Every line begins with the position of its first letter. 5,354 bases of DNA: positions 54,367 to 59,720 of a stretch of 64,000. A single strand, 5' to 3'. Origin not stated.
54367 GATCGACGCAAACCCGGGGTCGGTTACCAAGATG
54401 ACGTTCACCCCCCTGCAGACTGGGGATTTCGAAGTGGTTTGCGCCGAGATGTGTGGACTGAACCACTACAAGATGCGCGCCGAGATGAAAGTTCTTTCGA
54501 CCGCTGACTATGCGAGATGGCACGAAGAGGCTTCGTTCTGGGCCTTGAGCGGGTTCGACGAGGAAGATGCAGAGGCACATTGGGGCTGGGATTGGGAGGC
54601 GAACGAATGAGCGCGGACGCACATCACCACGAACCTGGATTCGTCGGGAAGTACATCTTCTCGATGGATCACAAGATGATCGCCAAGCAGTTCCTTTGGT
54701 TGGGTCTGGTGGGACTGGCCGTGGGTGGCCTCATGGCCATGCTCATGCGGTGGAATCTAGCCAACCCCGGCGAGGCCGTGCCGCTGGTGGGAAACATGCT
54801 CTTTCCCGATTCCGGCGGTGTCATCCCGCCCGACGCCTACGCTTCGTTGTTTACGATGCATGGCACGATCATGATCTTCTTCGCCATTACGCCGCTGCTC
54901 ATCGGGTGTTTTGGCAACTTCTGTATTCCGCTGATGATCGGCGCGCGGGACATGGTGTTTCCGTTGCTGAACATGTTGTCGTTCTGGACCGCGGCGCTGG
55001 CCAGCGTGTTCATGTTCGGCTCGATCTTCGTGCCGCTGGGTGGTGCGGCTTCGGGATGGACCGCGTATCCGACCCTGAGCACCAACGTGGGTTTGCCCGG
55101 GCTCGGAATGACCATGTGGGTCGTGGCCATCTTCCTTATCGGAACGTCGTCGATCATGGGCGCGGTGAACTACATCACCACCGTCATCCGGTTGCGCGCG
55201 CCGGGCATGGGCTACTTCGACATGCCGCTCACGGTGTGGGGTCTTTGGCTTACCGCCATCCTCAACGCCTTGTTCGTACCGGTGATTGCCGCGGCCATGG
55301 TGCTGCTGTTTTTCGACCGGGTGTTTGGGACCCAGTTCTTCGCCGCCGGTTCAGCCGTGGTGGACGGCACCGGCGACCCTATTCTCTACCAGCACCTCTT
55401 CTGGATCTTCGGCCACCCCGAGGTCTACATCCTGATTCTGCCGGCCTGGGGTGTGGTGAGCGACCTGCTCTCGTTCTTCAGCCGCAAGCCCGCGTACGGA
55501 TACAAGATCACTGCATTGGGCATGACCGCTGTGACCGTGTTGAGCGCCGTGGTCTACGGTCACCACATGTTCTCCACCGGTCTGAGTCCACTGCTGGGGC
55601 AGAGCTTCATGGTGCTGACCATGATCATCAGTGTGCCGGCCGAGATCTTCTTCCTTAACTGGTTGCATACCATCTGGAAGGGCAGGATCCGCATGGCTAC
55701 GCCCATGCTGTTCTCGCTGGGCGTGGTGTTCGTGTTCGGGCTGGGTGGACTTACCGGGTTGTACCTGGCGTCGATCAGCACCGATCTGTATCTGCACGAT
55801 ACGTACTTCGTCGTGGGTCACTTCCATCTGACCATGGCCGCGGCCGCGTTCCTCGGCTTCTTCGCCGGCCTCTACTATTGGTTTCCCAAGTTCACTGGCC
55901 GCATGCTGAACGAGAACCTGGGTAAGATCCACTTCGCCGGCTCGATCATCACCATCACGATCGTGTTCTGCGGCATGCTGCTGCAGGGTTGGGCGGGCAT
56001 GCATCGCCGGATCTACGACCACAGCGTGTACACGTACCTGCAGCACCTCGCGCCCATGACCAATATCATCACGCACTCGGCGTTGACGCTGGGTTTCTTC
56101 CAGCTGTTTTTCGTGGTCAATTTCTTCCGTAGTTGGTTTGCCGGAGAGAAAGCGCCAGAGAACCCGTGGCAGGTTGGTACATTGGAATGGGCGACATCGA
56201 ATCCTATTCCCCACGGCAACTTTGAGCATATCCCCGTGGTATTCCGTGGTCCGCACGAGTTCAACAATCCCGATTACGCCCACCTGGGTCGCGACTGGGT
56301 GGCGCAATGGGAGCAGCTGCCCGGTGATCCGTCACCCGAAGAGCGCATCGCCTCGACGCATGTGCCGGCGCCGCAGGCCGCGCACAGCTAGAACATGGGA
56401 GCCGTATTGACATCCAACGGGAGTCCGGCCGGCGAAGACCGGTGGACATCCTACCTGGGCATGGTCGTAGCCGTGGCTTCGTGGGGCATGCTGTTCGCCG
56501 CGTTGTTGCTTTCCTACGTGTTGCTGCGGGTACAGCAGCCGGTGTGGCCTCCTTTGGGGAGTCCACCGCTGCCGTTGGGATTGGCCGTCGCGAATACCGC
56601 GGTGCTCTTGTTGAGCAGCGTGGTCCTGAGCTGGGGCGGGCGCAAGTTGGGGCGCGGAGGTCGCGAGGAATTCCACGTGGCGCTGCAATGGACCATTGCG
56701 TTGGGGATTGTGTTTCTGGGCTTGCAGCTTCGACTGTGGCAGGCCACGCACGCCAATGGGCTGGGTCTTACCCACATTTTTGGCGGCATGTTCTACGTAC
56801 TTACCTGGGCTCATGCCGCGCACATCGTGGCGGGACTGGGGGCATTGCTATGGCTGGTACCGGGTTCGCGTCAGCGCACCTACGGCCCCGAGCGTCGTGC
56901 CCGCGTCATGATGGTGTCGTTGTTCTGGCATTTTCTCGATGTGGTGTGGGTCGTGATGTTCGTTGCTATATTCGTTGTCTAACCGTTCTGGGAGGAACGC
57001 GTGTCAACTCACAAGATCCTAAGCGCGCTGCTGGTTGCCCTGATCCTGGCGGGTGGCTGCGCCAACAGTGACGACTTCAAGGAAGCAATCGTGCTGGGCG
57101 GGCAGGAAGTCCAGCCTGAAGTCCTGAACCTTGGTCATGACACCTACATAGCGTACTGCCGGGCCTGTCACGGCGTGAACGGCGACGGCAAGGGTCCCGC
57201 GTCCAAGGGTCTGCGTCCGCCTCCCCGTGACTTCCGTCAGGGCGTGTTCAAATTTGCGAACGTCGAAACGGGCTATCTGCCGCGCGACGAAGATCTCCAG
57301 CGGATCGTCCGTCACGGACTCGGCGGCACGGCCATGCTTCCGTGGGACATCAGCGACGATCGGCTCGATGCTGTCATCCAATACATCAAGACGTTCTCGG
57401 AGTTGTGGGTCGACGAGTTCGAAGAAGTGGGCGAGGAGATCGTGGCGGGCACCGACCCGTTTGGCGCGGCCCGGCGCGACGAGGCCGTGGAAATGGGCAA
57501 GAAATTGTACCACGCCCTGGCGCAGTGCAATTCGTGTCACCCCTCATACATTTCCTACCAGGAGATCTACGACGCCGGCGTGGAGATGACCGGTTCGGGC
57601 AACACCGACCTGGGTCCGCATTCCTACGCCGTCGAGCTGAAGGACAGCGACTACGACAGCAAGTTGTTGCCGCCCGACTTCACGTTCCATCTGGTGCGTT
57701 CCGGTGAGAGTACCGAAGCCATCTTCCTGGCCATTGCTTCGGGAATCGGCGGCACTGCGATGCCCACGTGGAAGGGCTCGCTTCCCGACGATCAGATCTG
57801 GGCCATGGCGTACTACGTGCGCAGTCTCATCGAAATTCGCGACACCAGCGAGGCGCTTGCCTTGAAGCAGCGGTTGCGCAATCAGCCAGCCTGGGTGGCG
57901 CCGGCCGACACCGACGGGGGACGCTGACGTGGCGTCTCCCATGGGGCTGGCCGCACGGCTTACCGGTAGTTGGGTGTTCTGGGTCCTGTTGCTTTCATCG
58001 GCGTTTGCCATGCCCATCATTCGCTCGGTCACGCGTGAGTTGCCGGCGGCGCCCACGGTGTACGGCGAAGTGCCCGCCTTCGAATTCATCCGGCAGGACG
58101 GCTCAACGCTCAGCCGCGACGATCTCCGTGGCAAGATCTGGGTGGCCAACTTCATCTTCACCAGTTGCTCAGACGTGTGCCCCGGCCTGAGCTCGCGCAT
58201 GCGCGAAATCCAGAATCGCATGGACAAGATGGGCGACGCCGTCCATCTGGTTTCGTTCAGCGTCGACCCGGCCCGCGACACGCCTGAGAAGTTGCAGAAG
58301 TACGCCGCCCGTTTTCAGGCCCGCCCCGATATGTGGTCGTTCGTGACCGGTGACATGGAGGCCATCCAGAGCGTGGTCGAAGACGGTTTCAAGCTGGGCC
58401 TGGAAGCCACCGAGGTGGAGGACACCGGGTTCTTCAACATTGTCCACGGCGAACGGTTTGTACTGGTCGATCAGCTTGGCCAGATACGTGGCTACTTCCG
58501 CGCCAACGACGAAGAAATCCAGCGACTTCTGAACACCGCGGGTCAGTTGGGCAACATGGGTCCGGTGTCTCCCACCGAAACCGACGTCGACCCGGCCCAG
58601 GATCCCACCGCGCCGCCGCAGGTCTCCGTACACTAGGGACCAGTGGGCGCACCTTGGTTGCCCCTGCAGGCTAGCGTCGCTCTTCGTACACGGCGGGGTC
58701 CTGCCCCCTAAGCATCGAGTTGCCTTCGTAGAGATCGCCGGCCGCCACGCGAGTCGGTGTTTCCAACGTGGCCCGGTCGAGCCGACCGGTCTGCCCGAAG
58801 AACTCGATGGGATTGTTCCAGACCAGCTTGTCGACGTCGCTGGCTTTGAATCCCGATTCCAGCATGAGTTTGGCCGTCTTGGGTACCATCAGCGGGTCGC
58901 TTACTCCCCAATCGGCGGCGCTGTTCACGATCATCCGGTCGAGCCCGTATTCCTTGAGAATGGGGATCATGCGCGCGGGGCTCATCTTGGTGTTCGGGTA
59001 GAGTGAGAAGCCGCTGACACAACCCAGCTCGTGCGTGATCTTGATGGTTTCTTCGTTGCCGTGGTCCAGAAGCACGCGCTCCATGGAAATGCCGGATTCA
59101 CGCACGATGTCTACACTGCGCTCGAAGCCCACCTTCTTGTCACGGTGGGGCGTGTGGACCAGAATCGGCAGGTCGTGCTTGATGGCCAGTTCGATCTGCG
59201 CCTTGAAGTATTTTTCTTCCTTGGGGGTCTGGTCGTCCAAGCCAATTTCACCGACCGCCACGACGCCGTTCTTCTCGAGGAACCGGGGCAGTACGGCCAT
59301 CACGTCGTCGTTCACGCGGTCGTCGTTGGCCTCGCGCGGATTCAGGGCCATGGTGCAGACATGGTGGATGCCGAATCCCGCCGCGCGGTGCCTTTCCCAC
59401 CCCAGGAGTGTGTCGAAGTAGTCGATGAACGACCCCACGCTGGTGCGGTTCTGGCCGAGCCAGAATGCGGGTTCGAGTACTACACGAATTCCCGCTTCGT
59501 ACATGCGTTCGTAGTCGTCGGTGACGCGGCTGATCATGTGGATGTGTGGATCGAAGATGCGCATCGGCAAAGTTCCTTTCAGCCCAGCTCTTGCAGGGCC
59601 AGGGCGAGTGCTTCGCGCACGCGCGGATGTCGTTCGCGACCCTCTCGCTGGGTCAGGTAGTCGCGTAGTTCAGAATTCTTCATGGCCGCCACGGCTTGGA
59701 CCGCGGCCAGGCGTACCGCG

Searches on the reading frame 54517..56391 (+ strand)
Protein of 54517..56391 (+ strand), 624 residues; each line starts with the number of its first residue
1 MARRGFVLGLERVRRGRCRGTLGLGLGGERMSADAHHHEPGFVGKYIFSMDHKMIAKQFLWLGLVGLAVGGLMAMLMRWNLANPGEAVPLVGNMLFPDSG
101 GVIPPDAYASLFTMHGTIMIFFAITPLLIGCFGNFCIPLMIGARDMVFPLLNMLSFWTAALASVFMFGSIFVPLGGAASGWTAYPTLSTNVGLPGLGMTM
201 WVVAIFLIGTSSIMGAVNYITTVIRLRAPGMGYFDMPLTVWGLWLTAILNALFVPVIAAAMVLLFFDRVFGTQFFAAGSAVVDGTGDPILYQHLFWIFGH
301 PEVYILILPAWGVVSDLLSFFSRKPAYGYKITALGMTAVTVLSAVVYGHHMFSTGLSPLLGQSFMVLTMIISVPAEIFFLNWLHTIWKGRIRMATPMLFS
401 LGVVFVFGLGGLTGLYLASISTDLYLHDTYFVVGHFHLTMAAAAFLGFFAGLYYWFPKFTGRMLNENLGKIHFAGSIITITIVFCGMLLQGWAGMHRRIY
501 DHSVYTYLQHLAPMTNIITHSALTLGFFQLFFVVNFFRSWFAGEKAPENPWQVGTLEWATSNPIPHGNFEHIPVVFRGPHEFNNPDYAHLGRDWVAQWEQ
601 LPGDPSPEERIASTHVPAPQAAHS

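Call 22: search_protein_families(library=pfam, proteins=[window:54517-56391:+], max_evalue=0.01)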
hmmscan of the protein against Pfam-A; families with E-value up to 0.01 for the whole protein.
window:54517-56391:+ (624 aa): 1 family
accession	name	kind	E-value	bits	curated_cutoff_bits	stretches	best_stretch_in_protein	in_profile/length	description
PF00115.25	COX1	-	5.7e-133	444.4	34.8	1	55-519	2-431/436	Cytochrome C and Quinol oxidase polypeptide I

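Call 65: list_cluster_members(proteins=[P0001, P0137, P0241, window:54517-56388:+, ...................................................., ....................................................])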
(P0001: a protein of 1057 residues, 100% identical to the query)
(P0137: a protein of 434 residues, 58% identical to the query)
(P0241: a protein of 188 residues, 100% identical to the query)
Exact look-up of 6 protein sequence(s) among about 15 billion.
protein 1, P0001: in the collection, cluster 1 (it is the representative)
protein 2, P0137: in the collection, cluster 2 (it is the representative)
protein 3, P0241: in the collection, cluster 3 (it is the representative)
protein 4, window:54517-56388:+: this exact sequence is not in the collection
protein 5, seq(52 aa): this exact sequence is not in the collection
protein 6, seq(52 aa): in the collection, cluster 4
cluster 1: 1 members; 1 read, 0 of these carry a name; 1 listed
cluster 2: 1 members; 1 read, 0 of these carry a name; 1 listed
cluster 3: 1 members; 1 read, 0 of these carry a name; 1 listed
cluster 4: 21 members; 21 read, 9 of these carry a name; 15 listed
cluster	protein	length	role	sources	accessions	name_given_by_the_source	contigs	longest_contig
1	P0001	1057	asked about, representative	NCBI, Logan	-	-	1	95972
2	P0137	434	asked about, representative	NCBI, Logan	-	-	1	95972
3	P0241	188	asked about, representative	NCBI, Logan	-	-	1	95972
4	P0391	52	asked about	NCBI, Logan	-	-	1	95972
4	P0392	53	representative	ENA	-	-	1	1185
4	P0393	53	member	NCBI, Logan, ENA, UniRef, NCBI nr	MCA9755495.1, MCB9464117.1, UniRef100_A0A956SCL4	MAG: hypothetical protein KDA27_06815 [Candidatus Eisenbacteria bacterium] | Uncharacterized protein n=1 Tax=Eiseniibacteriota bacterium TaxID=2212470 ... | hypothetical protein [Candidatus Eisenbacteria bacterium]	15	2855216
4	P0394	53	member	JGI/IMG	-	hypothetical protein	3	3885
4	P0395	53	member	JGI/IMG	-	hypothetical protein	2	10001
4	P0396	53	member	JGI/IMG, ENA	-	hypothetical protein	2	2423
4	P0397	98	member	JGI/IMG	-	hypothetical protein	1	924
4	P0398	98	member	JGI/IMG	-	hypothetical protein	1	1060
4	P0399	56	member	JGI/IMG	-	hypothetical protein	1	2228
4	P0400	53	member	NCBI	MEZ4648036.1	MAG: hypothetical protein R3E97_04475 [Candidatus Eisenbacteria bacterium]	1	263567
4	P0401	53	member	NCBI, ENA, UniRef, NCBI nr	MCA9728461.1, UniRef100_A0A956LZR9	MAG: hypothetical protein KC729_12305 [Candidatus Eisenbacteria bacterium] | Uncharacterized protein n=1 Tax=Eiseniibacteriota bacterium TaxID=2212470 ... | hypothetical protein [Candidatus Eisenbacteria bacterium]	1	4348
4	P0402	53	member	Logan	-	-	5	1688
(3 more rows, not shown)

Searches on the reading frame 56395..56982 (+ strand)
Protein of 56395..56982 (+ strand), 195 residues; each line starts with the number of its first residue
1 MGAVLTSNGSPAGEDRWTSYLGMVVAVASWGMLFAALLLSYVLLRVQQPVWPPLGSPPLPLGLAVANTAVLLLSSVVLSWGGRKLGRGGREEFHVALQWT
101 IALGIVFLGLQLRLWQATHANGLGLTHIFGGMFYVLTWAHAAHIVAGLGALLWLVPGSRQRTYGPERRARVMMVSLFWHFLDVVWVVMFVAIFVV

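Call 22: search_protein_families(library=pfam, proteins=[window:56395-56982:+], max_evalue=0.01)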
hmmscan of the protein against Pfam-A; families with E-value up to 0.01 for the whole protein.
window:56395-56982:+ (195 aa): 1 family
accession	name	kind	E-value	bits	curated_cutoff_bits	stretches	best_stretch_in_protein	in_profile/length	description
PF00510.24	COX3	-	1.5e-17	64.7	23.8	1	21-193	78-254/258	Cytochrome c oxidase subunit III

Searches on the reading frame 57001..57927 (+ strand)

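Call 22: search_protein_families(library=pfam, proteins=[window:57001-57927:+], max_evalue=0.01)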
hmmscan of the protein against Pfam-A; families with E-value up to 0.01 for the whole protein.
window:57001-57927:+ (308 aa): 2 families
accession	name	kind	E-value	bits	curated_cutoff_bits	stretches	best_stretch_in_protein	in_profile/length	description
PF13442.11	Cytochrome_CBB3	-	7.1e-19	68.3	27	2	45-129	6-68/68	Cytochrome C oxidase, cbb3-type, subunit III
PF00034.26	Cytochrom_C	-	9.8e-11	43.3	21.3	1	48-131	7-88/90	Cytochrome c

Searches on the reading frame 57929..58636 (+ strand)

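Call 22: search_protein_families(library=pfam, proteins=[window:57929-58636:+], max_evalue=0.01)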
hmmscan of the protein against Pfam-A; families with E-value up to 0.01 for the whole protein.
window:57929-58636:+ (235 aa): 2 families
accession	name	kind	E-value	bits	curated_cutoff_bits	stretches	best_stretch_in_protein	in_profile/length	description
PF02630.20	SCO1-SenC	-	6.6e-31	107.5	22.8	1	50-185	3-133/134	SCO1/SenC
PF00578.27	AhpC-TSA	-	0.00012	22.5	26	1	47-128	4-83/124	AhpC/TSA family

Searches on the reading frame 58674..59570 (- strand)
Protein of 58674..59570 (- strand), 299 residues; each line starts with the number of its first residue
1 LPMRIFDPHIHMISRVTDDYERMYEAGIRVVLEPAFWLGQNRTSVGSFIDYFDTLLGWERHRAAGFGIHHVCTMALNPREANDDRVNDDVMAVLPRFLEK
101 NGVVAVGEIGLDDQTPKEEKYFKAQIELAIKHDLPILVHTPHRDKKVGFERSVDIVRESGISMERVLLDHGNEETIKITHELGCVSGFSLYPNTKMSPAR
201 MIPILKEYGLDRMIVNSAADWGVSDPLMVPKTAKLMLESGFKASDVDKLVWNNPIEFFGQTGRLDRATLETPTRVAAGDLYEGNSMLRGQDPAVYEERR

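Call 22: search_protein_families(library=pfam, proteins=[window:58674-59570:-], max_evalue=0.01)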
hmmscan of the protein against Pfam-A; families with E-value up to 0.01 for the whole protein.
window:58674-59570:- (299 aa): 2 families
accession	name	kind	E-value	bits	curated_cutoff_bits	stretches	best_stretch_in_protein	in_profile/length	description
PF01026.27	TatD_DNase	-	1.9e-16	60.6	27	1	6-259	1-253/253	TatD related DNase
PF02126.24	PTE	-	2.4e-05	24.4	22.4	1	106-258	127-297/298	Phosphotriesterase family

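Call 81: search_protein_families(library=ncbifam, proteins=[window:58674-59570:-], max_evalue=0.001)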
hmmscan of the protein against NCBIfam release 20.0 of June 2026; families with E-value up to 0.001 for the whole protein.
window:58674-59570:- (299 aa): 3 families
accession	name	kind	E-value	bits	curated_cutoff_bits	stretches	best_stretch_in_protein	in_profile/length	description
TIGR00010.1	TIGR00010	subfamily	2.6e-11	43.4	206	1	71-168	56-151/253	YchF/TatD family DNA exonuclease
NF008522.0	PRK11449.1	equivalog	9.1e-06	25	481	1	87-150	74-144/259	metal-dependent hydrolase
NF007745.0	PRK10425.1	equivalog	6.8e-05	22.2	395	1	74-141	59-129/260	3'-5' ssDNA/RNA exonuclease TatD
